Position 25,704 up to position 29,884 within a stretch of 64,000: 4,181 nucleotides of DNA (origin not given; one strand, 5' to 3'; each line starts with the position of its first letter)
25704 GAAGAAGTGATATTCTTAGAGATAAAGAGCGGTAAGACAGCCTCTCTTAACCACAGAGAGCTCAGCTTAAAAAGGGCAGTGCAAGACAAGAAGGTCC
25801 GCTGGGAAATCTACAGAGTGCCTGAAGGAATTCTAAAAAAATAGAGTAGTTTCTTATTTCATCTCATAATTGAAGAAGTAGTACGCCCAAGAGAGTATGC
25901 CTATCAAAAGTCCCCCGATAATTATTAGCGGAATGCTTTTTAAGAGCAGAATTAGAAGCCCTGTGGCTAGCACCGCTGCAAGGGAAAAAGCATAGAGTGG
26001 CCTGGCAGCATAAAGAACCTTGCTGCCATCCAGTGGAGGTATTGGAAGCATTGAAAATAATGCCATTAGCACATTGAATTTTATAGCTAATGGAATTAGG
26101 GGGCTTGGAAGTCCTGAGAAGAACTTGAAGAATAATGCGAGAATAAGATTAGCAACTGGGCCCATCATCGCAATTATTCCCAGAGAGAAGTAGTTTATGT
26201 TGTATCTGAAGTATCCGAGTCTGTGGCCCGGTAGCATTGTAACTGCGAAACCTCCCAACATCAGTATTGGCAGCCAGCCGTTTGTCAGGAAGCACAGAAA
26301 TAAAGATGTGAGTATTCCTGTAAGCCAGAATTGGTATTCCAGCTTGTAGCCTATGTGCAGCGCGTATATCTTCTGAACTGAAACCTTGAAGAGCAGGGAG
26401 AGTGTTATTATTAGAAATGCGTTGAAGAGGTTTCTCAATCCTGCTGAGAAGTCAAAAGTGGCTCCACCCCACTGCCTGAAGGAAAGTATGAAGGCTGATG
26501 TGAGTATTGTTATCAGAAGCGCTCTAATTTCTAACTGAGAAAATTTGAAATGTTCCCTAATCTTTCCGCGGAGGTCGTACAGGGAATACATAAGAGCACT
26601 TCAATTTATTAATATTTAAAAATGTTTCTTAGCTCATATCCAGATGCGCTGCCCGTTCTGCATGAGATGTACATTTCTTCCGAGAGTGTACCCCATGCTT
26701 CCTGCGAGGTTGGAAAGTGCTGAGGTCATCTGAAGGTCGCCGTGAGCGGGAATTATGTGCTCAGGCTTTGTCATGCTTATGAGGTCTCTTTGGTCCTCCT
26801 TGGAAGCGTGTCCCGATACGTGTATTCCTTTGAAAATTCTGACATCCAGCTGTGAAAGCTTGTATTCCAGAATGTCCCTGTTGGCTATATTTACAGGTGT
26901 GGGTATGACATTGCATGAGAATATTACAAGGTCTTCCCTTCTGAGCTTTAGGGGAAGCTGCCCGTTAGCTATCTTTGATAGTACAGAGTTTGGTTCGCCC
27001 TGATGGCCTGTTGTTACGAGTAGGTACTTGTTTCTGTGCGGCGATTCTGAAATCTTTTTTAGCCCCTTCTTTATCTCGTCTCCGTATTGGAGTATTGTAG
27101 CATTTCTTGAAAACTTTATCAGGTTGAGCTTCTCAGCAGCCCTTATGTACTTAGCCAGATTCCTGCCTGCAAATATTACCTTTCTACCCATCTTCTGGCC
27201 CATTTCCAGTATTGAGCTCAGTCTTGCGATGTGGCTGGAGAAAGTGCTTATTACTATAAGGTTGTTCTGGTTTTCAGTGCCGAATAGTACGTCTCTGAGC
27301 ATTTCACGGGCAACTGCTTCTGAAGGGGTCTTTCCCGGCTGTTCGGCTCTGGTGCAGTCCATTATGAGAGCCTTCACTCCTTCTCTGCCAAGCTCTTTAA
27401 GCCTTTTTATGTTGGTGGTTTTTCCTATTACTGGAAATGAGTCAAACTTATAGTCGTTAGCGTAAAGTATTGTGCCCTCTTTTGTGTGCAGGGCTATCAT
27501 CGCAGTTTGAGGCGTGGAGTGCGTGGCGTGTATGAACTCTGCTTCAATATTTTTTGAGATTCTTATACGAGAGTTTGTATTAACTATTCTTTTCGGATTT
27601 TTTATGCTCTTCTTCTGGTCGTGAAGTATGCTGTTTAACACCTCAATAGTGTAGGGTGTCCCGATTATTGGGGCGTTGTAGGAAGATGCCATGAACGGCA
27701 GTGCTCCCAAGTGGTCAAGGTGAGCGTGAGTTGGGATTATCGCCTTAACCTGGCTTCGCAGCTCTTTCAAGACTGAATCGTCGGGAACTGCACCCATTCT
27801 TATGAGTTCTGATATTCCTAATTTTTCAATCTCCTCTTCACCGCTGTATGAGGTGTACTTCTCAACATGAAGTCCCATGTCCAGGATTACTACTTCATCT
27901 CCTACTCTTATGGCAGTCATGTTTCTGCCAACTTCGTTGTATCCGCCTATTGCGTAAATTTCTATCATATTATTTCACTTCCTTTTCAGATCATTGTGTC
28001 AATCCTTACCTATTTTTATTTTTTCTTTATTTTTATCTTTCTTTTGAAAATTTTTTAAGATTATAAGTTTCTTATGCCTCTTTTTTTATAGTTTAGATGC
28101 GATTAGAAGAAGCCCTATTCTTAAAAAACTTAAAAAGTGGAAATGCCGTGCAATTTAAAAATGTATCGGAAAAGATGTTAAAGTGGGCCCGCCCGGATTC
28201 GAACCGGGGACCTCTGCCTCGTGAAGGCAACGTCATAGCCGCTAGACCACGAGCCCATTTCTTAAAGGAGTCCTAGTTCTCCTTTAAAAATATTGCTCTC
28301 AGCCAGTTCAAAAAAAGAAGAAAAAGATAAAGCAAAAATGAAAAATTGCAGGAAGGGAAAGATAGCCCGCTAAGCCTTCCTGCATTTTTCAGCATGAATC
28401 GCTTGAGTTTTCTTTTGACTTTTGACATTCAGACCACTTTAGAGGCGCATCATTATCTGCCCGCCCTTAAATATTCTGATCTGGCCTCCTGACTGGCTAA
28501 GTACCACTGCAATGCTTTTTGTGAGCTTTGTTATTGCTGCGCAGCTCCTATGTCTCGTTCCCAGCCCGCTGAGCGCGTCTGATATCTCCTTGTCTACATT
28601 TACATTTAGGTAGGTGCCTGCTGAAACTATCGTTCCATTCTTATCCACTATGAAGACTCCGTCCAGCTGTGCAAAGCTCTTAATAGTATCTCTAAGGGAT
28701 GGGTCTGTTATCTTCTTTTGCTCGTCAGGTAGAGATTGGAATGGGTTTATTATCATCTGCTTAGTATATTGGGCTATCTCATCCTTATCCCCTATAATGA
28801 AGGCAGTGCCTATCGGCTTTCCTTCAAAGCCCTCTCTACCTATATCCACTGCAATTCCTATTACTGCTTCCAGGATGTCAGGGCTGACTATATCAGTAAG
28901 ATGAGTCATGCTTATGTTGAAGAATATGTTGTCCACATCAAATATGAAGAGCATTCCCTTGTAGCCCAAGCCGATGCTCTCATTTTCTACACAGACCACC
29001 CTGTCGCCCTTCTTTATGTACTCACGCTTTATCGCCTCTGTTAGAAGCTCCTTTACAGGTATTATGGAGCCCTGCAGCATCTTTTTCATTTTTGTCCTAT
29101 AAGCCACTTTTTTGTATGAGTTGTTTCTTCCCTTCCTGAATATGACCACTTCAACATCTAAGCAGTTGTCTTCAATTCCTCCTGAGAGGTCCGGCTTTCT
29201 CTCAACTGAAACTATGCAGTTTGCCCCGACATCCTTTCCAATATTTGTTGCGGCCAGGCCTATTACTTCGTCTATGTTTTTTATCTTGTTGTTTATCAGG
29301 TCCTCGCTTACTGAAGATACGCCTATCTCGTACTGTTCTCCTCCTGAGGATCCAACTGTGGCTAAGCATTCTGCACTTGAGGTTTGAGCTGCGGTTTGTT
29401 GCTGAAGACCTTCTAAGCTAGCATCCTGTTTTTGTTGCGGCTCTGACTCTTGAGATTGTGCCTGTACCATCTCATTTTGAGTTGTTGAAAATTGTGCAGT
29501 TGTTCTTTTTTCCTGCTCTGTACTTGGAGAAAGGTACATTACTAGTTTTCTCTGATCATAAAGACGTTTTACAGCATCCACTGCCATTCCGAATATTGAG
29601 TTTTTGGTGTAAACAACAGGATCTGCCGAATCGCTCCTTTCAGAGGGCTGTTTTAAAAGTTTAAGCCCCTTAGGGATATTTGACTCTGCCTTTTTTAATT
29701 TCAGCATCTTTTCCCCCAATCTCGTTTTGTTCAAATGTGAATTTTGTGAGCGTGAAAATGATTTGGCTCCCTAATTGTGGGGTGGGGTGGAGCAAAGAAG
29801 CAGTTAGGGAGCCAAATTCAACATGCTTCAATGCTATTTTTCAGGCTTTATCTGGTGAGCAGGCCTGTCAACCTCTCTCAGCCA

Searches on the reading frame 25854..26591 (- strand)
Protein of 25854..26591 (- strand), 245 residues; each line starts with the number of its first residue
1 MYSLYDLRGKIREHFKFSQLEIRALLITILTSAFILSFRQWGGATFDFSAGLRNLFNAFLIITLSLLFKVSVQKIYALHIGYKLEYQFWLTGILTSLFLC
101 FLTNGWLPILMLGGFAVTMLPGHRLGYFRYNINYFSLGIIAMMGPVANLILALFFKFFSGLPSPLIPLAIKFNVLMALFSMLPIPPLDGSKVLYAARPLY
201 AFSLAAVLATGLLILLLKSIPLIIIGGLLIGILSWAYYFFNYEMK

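Call 27: search_protein_families(library=pfam, max_evalue=0.01, proteins=[window:25854-26591:-])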
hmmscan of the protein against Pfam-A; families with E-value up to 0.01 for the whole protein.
window:25854-26591:- (245 aa): 1 family
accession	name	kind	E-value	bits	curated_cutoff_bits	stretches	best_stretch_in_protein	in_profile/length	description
PF02163.28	Peptidase_M50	-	0.0014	18.5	27.2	0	167-216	164-219/221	Peptidase family M50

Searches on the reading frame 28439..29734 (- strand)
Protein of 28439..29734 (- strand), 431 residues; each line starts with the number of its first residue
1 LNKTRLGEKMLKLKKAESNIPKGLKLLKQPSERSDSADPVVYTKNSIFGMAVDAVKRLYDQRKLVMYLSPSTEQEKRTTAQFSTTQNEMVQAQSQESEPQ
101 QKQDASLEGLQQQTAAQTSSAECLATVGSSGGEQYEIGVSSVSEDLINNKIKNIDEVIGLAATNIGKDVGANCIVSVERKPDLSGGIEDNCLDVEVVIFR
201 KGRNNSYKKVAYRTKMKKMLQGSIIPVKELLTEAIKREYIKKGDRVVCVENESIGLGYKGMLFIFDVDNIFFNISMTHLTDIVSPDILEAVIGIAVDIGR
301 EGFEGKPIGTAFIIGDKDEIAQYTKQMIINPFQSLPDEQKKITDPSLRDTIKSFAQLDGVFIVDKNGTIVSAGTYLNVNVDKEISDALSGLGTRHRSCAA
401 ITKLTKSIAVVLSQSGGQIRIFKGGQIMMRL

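Call 27: search_protein_families(library=pfam, max_evalue=0.01, proteins=[window:28439-29734:-])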
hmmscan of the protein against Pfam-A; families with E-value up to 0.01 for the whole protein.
window:28439-29734:- (431 aa): 1 family
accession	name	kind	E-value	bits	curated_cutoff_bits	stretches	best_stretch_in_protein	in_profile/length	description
PF02457.21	DAC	-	9.9e-21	74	27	1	299-426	3-118/119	DisA bacterial checkpoint controller nucleotide-binding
